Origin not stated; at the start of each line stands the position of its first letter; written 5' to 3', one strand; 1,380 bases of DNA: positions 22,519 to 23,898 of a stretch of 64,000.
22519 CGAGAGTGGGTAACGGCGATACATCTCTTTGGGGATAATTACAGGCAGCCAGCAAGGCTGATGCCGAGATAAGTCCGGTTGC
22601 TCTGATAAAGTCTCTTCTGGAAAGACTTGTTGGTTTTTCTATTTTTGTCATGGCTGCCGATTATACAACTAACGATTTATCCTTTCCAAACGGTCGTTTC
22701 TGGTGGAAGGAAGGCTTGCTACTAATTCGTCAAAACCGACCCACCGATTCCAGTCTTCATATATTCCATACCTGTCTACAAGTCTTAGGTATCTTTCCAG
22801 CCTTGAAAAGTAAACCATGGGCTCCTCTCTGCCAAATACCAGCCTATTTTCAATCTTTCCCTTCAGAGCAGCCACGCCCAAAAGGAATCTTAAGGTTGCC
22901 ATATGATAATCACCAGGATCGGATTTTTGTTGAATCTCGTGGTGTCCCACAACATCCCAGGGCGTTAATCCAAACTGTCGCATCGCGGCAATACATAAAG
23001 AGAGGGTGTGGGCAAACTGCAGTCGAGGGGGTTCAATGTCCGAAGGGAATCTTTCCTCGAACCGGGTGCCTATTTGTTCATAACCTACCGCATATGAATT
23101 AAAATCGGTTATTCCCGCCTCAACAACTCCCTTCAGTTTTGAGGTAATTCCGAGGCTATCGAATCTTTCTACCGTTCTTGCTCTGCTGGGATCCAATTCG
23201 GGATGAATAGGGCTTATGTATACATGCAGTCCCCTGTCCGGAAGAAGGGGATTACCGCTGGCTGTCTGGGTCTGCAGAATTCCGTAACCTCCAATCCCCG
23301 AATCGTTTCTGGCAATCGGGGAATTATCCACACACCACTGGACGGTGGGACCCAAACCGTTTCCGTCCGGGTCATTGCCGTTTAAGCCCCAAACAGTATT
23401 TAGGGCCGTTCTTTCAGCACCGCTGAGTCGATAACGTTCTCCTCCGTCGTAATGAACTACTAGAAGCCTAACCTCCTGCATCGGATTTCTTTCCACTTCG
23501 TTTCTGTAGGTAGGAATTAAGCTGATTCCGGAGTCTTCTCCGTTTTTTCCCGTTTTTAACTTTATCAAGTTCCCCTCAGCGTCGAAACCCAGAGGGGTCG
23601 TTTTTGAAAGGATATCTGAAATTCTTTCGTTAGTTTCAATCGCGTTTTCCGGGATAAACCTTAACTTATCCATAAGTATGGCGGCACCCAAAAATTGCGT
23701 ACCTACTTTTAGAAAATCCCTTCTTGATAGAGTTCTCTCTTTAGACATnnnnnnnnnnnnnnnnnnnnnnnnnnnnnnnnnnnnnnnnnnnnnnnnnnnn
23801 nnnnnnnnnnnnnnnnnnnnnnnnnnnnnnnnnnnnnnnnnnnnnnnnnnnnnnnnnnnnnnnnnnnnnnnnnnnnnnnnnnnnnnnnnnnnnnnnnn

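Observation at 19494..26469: Six adjacent cell-wall enzymes that all start with the same twin-arginine (Tat) signal module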

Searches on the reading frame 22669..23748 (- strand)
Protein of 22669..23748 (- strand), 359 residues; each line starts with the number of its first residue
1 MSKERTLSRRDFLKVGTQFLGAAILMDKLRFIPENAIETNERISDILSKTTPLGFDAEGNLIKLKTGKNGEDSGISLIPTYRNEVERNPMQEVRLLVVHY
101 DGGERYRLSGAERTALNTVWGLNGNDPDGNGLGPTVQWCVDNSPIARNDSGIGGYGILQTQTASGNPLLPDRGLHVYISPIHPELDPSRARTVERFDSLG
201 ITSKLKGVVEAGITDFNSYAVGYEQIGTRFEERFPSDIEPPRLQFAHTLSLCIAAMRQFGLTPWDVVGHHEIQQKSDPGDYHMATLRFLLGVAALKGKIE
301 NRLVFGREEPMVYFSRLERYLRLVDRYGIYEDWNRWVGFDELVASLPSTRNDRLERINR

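Call 3: search_protein_families(library=pfam, proteins=[window:22669-23748:-], max_evalue=0.01)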
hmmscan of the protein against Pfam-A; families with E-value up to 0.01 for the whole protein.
window:22669-23748:- (359 aa): 1 family
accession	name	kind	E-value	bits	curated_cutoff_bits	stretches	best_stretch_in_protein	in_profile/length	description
PF01510.30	Amidase_2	-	1.2e-06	29.3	26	1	210-280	64-131/131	N-acetylmuramoyl-L-alanine amidase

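Call 18: search_protein_families(library=ncbifam, proteins=[window:22669-23748:-], max_evalue=0.1)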
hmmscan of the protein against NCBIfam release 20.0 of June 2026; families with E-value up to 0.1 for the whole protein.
window:22669-23748:- (359 aa): 0 families

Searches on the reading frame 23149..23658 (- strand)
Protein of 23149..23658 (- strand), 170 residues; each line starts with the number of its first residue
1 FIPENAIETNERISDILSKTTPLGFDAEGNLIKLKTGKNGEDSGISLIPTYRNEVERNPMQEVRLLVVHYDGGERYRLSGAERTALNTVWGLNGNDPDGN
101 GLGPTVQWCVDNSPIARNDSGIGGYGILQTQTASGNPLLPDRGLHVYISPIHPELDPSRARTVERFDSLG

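Call 27: search_protein_families(library=pfam, proteins=[window:23149-23658:-], max_evalue=10)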
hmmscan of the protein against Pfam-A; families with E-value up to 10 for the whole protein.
window:23149-23658:- (170 aa): 0 families
